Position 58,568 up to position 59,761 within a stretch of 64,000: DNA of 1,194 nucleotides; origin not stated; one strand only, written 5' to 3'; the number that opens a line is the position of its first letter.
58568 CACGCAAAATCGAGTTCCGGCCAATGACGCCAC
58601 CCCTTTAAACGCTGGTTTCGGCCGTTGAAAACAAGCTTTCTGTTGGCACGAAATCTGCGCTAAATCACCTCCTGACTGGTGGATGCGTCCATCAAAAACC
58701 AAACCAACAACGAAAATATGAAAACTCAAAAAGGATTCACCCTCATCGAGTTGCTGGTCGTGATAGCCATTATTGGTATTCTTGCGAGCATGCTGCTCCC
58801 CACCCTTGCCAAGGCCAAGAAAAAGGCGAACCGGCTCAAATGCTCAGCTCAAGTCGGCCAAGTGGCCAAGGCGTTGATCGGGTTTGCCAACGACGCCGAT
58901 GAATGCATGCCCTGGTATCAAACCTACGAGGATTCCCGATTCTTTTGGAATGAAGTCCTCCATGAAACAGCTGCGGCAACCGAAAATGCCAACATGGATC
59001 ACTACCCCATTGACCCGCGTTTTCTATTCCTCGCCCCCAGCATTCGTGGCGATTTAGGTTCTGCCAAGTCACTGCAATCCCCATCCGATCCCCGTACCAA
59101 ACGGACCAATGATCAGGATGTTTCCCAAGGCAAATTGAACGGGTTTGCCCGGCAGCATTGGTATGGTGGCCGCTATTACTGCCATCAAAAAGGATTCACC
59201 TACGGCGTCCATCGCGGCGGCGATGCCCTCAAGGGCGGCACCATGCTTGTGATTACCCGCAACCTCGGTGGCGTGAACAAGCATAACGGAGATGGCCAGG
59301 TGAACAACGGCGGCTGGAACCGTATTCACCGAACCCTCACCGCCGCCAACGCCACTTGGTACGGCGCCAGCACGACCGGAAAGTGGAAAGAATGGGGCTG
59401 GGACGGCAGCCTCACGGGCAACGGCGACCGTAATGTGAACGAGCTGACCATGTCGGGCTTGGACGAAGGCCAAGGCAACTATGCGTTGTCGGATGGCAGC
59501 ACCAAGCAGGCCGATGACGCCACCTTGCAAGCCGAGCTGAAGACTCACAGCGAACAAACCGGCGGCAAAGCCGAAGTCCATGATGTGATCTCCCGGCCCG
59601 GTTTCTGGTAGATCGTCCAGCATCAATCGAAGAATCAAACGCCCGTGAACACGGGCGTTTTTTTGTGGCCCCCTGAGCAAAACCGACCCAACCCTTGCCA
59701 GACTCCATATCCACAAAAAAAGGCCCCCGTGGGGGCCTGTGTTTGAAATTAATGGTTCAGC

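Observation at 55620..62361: Four monocistronic prepilin-like paralogs, each with its own -24/-12 (sigma-54 type) promoter, A/C-rich leader and strong terminator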

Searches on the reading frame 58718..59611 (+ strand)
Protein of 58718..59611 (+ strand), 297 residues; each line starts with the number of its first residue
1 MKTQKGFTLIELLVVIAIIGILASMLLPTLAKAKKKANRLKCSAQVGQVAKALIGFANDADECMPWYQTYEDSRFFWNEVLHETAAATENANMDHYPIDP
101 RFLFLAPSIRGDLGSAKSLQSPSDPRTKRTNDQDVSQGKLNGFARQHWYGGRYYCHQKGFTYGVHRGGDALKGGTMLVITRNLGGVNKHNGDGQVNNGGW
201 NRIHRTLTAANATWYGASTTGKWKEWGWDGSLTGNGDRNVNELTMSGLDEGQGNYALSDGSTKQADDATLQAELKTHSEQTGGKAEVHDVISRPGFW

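Call 3: search_protein_families(library=pfam, proteins=[window:58718-59611:+], max_evalue=1)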
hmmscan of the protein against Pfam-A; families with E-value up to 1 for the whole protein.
window:58718-59611:+ (297 aa): 1 family
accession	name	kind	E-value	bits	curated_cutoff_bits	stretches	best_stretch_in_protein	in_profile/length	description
PF07963.17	N_methyl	-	6.4e-10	38.6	21.2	1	1-27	1-27/27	Prokaryotic N-terminal methylation motif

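Call 4: search_protein_families(library=ncbifam, proteins=[window:58718-59611:+], max_evalue=1)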
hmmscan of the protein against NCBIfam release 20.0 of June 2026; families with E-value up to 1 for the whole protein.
window:58718-59611:+ (297 aa): 19 families
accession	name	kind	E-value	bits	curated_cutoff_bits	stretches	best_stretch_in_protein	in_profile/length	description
TIGR01710.1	typeII_sec_gspG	equivalog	9.5e-11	41.9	88.85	1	5-56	1-52/134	type II secretion system major pseudopilin GspG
TIGR02532.1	IV_pilin_GFxxxE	domain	3.3e-09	36.2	16.3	1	4-27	1-24/24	prepilin-type N-terminal cleavage/methylation domain-containing protein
TIGR01708.2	typeII_sec_gspH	equivalog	5e-09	36.4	80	1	4-37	1-40/169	type II secretion system minor pseudopilin GspH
NF041013.1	T4P_ComGE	equivalog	1e-08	35.2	49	1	2-52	1-51/83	competence type IV pilus minor pilin ComGE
NF040999.1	pilin_ComGC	equivalog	1.5e-08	34.7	75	1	4-49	1-46/84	competence type IV pilus major pilin ComGC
NF007862.0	PRK10574.1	equivalog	1.9e-07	31.3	138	1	1-37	1-37/145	prepilin peptidase-dependent pilin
NF041775.1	typeIV_PilA_Myxo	equivalog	1.1e-06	28.7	400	1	4-39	10-45/214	type IV pilin protein PilA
TIGR02596.1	TIGR02596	subfamily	2e-05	24.8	70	1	7-45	1-38/196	Verru_Chthon cassette protein D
NF007800.0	PRK10506.1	equivalog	6.9e-05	22.7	158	1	1-45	5-48/163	prepilin peptidase-dependent protein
NF047828.1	T3SSXpsI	equivalog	9.5e-05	22.4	150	1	4-117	1-117/132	type II secretion system protein XpsI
TIGR01707.1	gspI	equivalog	0.0012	19.4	44.35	1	6-41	1-36/101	type II secretion system minor pseudopilin GspI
NF040982.1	ComGD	equivalog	0.0028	18.1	70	1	4-34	1-29/139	competence type IV pilus minor pilin ComGD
NF041002.1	pilin_ComGF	equivalog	0.0053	17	80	1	4-37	1-34/139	competence type IV pilus minor pilin ComGF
TIGR02599.1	TIGR02599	subfamily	0.043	13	256.5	1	6-41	1-36/361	Verru_Chthon cassette protein C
TIGR01711.1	gspJ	equivalog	0.053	13.3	64.85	1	5-23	1-19/192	type II secretion system minor pseudopilin GspJ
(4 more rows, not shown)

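Call 9: find_homologous_proteins(query=window:58718-59611:+)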
Query window:58718-59611:+ (297 aa): 6265 proteins with E <= 0.001 among 8000 candidates; the best 120 are listed.
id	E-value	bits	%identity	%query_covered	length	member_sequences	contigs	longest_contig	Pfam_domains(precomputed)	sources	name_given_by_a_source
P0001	5.3e-187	638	94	100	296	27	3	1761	PF07963.18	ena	-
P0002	3.9e-168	576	82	100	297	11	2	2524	PF07963.18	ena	-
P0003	4.7e-161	553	79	100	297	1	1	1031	PF07963.18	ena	-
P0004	1.3e-142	492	75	100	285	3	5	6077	PF07963.18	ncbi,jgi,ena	-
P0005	3.9e-141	488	75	100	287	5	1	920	PF07963.18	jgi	jgi:prepilin-type N-terminal cleavage/methylation domain-containing protein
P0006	4.5e-140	484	75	100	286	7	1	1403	PF07963.18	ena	-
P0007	4.2e-137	474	74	100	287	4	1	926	PF07963.18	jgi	-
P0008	2.6e-115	403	79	74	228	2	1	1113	PF07963.18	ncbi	-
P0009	2.1e-93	331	55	99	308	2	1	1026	PF07963.18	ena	-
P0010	3.2e-92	327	54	99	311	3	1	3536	PF07963.18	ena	-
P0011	2.3e-90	321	55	100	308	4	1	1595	PF07963.18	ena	-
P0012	3.6e-89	317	72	69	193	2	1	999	-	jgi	jgi:hypothetical protein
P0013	1.4e-86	308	53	100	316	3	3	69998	PF07963.18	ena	-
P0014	3.4e-79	284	49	99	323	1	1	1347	PF07963.18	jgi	jgi:prepilin-type N-terminal cleavage/methylation domain-containing protein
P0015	1.6e-78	282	48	99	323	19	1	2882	PF07963.18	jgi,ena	-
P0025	2.8e-73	265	47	99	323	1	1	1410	PF07963.18,PF07596.17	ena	-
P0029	4.8e-64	234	44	99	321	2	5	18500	PF07963.18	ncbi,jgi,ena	-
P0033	8.2e-62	227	43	99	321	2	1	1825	PF07963.18,PF07596.17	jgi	jgi:prepilin-type N-terminal cleavage/methylation domain-containing protein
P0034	2.5e-61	226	42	99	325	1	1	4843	PF07963.18,PF07596.17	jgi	jgi:prepilin-type N-terminal cleavage/methylation domain-containing protein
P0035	3.4e-61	225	42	99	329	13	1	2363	PF07963.18,PF07596.17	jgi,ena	-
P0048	3.5e-53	199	42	99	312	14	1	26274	PF07963.18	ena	-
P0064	7.7e-50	188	40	98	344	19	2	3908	PF07963.18,PF07596.17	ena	-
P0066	1.1e-49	187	42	95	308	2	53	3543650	PF07963.18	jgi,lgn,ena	jgi:prepilin-type N-terminal cleavage/methylation domain-containing protein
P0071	1.8e-49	187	42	95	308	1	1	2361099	PF07963.18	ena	-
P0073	2.2e-49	186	40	97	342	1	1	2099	PF07963.18,PF07596.17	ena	-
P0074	2.4e-49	186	42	95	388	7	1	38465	PF07963.18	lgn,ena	-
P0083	2.2e-48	183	40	99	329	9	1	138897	PF07963.18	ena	-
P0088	2.6e-48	183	39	97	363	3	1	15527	PF07963.18,PF07596.17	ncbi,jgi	jgi:prepilin-type N-terminal cleavage/methylation domain-containing protein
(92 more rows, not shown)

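Call 19: find_related_loci(query=A4, collection=genome_contigs, flank=3000)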
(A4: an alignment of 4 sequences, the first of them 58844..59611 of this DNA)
Query A4 (255 aa) in genome_contigs; peptide patterns used: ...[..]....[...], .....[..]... (x = any residue, [..] = any of these).
14 stretches matched a pattern; 4 encode a relative of the query (tblastn E <= 1e-3); 4 distinct loci.
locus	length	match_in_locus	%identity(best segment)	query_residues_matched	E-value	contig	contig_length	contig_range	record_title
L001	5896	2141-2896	39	1-254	5e-49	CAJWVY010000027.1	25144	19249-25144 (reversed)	MAG TPA_asm: uncultured Verrucomicrobiales bacterium isolate ERR599100_bin.33_MetaBAT_v2.12.1_MAG genome assembly, conti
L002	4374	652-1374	38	1-244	8e-47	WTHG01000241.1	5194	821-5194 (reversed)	MAG: Verrucomicrobiales bacterium isolate PL34863bin_20 NODE_12234_length_5194_cov_4.403191, whole genome shotgun sequen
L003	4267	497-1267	38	1-254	5e-47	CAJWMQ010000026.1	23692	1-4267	MAG TPA_asm: uncultured Verrucomicrobiales bacterium isolate ERR599032_bin.34_MetaBAT_v2.12.1_MAG genome assembly, conti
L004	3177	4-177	49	193-253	1e-11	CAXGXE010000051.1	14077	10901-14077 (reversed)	MAG TPA_asm: uncultured Verrucomicrobiales bacterium isolate ERR594347_binner123_Refined_6 genome assembly, contig: ERZ1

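Call 20: find_related_loci(query=A4, collection=metagenome_contigs, flank=2500)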
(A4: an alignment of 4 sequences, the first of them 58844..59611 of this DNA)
Query A4 (255 aa) in metagenome_contigs; peptide patterns used: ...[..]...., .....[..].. (x = any residue, [..] = any of these).
177 stretches matched a pattern; 24 encode a relative of the query (tblastn E <= 1e-3); 24 distinct loci.
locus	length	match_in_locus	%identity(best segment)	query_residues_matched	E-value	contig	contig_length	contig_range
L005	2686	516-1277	89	1-255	7e-165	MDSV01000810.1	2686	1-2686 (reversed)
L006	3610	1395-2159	82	1-255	1e-146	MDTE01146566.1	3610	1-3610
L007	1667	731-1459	71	1-255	7e-132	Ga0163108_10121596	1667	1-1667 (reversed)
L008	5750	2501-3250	40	1-254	3e-50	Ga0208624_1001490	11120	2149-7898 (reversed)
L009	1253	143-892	40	1-254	4e-52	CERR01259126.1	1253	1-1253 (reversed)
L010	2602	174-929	40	1-254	9e-50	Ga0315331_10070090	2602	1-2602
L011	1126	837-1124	78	1-96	1e-51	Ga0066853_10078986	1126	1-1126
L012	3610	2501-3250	39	1-254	1e-48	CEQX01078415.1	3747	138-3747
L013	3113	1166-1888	38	1-244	2e-46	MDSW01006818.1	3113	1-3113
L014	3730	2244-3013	42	1-254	5e-40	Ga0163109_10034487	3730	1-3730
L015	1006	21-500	44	76-254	7e-35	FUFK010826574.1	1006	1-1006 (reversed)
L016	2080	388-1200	33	1-244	2e-26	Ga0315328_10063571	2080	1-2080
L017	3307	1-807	32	4-245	3e-26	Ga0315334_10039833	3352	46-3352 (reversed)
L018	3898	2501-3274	30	4-240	1e-24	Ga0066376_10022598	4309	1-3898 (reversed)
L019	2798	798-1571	32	1-240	1e-21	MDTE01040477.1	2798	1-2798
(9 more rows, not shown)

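Call 24: find_encoding_contigs(protein=P0013, flank=10000, max_places=3)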
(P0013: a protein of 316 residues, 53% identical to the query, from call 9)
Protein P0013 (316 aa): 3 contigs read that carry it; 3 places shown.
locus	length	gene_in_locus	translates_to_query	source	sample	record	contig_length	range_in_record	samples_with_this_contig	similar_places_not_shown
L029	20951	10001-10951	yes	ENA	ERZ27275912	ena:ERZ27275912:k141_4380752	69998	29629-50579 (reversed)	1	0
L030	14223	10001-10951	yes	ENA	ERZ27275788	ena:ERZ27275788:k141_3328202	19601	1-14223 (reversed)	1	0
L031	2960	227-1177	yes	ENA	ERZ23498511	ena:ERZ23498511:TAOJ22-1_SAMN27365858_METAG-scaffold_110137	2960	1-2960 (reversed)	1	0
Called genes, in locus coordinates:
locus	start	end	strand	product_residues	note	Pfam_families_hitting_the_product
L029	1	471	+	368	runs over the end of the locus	PF03739:LptF_LptG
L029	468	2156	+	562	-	PF01590:GAF, PF13185:GAF_2, PF13492:GAF_3, PF01590:GAF, PF13185:GAF_2, PF13492:GAF_3, PF00512:HisKA, PF02518:HATPase_c, +1 more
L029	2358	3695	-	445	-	PF01261:AP_endonuc_2, PF27526:XylA2_C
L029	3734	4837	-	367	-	PF01207:Dus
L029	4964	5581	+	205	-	PF04542:Sigma70_r2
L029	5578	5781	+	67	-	-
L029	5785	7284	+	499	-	PF00069:Pkinase, PF07714:PK_Tyr_Ser-Thr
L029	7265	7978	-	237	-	PF00535:Glycos_transf_2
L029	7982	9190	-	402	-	PF04055:Radical_SAM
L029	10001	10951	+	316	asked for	PF07963:N_methyl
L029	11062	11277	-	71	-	-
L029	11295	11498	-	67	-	-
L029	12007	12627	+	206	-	PF06439:3keto-disac_hyd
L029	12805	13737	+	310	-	PF07963:N_methyl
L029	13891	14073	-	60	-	-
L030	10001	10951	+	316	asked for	PF07963:N_methyl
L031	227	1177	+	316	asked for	PF07963:N_methyl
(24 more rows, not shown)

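Call 25: find_encoding_contigs(protein=P0071, flank=10000, max_places=2)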
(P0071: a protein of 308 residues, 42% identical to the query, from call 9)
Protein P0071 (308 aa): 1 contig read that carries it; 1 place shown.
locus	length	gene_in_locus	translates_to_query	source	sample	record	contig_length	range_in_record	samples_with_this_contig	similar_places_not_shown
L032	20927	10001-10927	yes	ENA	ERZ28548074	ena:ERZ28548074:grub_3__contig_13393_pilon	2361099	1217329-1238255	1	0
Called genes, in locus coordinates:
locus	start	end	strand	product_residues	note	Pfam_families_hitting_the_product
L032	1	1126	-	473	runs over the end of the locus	PF07661:MORN_2 (faint)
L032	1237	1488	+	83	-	-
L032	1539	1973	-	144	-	PF14347:DUF4399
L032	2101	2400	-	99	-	-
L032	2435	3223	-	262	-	PF00106:adh_short, PF08659:KR, PF13561:adh_short_C2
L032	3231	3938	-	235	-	PF06439:3keto-disac_hyd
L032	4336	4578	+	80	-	-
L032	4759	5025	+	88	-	PF07963:N_methyl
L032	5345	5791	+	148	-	-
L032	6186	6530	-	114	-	-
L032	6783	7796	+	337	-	PF07963:N_methyl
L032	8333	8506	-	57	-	-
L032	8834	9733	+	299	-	PF07963:N_methyl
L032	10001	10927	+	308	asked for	PF07963:N_methyl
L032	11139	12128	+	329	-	PF07963:N_methyl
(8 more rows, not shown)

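Call 38: predict_structure(alignment_id=A5)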
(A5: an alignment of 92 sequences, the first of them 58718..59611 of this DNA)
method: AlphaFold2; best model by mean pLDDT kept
length: 297 residues; sequences in the alignment: 92
mean_pLDDT: 90.9   pTM: 0.86
mean pLDDT of the five models: 90.9, 90.6, 90.3, 90.2, 87.0
residues with pLDDT >= 90: 216; 70-90: 72; 50-70: 7; < 50: 2
segments of 3 or more residues with pLDDT < 50: none
pLDDT, mean of each block of 10 residues (from residue 1): 58 81 83 91 97 97 94 93 89 89 94 97 95 97 92 92 95 97 90 81 91 94 89 88 92 97 97 97 93 84
secondary structure, 60 per line:
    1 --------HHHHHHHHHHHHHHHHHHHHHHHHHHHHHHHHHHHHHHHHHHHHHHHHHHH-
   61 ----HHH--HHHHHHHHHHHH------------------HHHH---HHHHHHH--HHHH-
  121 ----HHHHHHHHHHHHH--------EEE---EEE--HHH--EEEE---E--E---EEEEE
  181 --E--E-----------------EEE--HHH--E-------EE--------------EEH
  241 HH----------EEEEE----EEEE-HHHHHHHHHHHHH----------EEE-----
elements in order: H9-59 H70-81 H100-103 H107-113 H116-119 H125-137 E146-148 E152-154 E162-165 E176-180 E204-206 E253-257 E262-265 H267-279 E290-292

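Call 40: search_solved_structures(query=A5, max_evalue=0.01)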
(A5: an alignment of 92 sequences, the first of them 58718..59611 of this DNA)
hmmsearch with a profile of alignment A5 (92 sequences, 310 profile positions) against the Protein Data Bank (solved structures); distinct sequences matched with E-value up to 0.01: 18.
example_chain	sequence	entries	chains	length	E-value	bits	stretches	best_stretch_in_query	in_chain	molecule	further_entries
9egp_A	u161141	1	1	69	4.9e-13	52.9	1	3-66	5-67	Geopilin domain 1 protein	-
7tgg_A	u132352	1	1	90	4e-12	49.9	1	3-62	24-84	Geopilin domain 1 protein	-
2m7g_A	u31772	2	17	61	9.6e-10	42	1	9-62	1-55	Geopilin domain 1 protein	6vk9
9laa_A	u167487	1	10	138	6.7e-09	39.3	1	1-31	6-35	Type IV pilin protein PilA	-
5wda_A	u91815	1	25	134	8.1e-09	39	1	9-62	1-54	General secretion pathway protein G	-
6xxd_A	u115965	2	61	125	5.2e-08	36.4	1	9-40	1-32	PilA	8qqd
8tj2_C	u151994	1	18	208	7.1e-07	32.6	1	9-63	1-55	Type IV major pilin protein PilA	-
2hi2_A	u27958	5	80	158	1.3e-06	31.7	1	9-31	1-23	Fimbrial protein | PilA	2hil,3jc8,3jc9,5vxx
1ay2_A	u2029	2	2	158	5.2e-06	29.8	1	9-31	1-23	TYPE 4 PILIN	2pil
9lab_B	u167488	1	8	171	6.4e-06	29.5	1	1-25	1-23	MSHA major pilin subunit MshA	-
8p3b_A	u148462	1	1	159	6.7e-06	29.4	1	9-31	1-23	Fimbrial protein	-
5kua_A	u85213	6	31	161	6.8e-06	29.4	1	9-31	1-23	pilin | Neisseria meningitidis PilE variant SB-GATDH | Neisseria meningitidis PilE, SB-DATDH variant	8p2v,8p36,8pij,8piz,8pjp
8tob_GA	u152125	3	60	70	8.6e-05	25.8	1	10-30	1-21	Fimbrial protein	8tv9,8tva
3sok_A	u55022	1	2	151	0.00013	25.2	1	9-31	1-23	Fimbrial protein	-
1oqw_A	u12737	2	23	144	0.00026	24.2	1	9-30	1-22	Fimbrial protein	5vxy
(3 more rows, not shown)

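Call 42: fold_search(model_id=the predicted structure, library=pdb)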
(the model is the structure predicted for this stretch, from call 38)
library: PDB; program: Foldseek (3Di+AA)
matches with E <= 10: 27; with E <= 0.001: 0
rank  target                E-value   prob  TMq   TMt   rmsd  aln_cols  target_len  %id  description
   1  5y33                  2.6e+00  0.01  0.06  0.07  13.4        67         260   12  Crystal structure of alginate lyase from Flavobacterium sp. UMI-01 reveals polymannuronate specificity (released 2018-07-04)
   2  7jpn_C                2.8e+00  0.05  0.08  0.07   5.7        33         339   21  Cryo-EM structure of Arpin-bound Arp2/3 complex (released 2022-02-09)
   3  8cyi_B                3.8e+00  0.04  0.07  0.07   2.9        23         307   17  Cryo-EM structures and computational analysis for enhanced potency in MTA-synergic inhibition of human protein arginin (released 2023-04-12)
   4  8jsd                  3.8e+00  0.01  0.06  0.07  14.4        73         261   14  Alginate lyase mutant-D180G (released 2024-06-26)
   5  8jt4                  3.8e+00  0.01  0.06  0.06  13.3        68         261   12  Substrate -binding mode guided protein design of alginate lyase FlAlyA for altered end-product distribution (released 2024-06-26)
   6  9i2b_C                5.8e+00  0.01  0.10  0.09  12.0       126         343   12  SPIN90-Arp2/3 nucleated bidirectional actin filaments (released 2025-09-03)
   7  1wlc                  5.8e+00  0.00  0.06  0.10  13.6        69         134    9  Congerin II Y16S/T88I double mutant (released 2005-06-07)
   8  1urx_A                6.1e+00  0.01  0.06  0.06   9.6        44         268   16  Crystallographic structure of beta-agarase A in complex with oligoagarose (released 2004-03-04)
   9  8p94_C                6.5e+00  0.01  0.09  0.07  16.9        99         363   14  Cryo-EM structure of cortactin stabilized Arp2/3-complex nucleated actin branches (released 2024-01-03)
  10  3vgo_C                7.3e+00  0.01  0.09  0.09   4.1        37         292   27  Crystal structure of the N-terminal fragment of Cbl-b (released 2011-12-14)
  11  4x61_B                8.2e+00  0.02  0.07  0.07   2.8        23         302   17  Crystal structure of PRMT5:MEP50 with EPZ015666 and SAM (released 2015-04-22)
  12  4x63_B                8.2e+00  0.02  0.07  0.07   2.8        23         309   17  Crystal structure of PRMT5:MEP50 with EPZ015666 and SAH (released 2015-04-22)
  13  4oij_C                8.2e+00  0.01  0.07  0.20   4.5        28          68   21  X-ray crystal structure of racemic non-glycosylated chemokine Ser-CCL1 (released 2014-05-07)
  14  9gqy_C                8.2e+00  0.01  0.06  0.04   9.2        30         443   20  Interaction with AK2A links AIFM1 to cellular energy metabolism. The cryo-EM structure of dimeric AIFM1 without any bi (released 2025-07-09)
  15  6kw9                  8.2e+00  0.01  0.06  0.09  10.1        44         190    9  Crystal Structure Analysis of Endo-beta-1,4-xylanase II Complexed with Xylotriose (released 2020-12-30)
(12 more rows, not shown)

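Call 53: search_protein_families(library=pfam, alignment_id=A5, max_evalue=0.01)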
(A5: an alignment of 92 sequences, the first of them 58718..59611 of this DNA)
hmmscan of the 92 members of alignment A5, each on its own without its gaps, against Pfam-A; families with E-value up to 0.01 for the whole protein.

A. member 1, window:58718-59611:+ (297 aa): 1 family
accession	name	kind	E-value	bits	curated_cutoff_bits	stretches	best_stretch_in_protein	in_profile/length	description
PF07963.17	N_methyl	-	6.4e-10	38.6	21.2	1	1-27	1-27/27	Prokaryotic N-terminal methylation motif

B. families by the number of members that match (of 92 scanned): 3 families
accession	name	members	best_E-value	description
PF07963.17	N_methyl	92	3e-11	Prokaryotic N-terminal methylation motif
PF07596.16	SBP_bac_10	24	2e-06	Protein of unknown function (DUF1559)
PF15529.11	Ntox24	1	0.0024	Bacterial toxin 24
